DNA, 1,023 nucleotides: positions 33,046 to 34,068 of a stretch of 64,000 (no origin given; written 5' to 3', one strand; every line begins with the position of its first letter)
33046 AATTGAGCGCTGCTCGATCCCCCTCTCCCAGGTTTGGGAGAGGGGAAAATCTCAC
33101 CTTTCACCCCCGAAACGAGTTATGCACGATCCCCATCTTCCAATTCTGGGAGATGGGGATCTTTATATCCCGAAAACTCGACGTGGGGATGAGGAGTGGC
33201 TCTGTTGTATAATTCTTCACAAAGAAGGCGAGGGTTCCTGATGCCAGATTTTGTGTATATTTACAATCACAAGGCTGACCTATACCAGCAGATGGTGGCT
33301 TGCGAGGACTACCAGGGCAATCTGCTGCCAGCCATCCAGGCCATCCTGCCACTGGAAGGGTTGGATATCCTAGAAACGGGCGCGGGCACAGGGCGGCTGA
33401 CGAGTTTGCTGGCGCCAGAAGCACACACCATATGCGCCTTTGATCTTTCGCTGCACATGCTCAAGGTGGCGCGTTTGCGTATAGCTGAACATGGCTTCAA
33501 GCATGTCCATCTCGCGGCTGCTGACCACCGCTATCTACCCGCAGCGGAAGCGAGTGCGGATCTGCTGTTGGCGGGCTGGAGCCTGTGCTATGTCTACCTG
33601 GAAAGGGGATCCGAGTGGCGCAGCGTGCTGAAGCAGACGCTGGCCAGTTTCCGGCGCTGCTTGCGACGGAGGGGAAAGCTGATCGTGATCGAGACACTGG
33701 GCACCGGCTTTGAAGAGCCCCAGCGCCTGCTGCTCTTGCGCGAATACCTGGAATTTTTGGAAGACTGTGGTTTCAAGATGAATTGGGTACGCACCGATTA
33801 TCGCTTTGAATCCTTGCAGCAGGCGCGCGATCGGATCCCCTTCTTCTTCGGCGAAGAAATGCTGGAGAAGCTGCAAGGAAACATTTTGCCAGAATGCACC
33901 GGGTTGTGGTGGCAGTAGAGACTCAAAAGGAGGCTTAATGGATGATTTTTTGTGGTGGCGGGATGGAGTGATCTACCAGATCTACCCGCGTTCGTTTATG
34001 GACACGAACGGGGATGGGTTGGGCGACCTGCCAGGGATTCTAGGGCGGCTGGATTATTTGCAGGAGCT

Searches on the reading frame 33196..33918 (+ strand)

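Call 7: search_protein_families(library=pfam, proteins=[window:33196-33918:+], max_evalue=0.001)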
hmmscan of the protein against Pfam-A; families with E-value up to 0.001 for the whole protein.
window:33196-33918:+ (240 aa): 6 families
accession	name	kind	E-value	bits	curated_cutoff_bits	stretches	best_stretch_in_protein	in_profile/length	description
PF08241.18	Methyltransf_11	-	3.4e-13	50.5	21.2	1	59-164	1-95/95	Methyltransferase domain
PF13649.12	Methyltransf_25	-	1.2e-12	48.8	27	1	58-157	1-94/97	Methyltransferase domain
PF08242.18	Methyltransf_12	-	6.7e-10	40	30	1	59-162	1-98/98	Methyltransferase domain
PF13847.12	Methyltransf_31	-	4.9e-09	36.4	27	1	55-163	4-108/145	Methyltransferase domain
PF01209.24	Ubie_methyltran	-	1.2e-06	28.5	20.1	1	51-167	44-154/233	ubiE/COQ5 methyltransferase family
PF13489.12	Methyltransf_23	-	3.1e-06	27.4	27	1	43-179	9-130/164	Methyltransferase domain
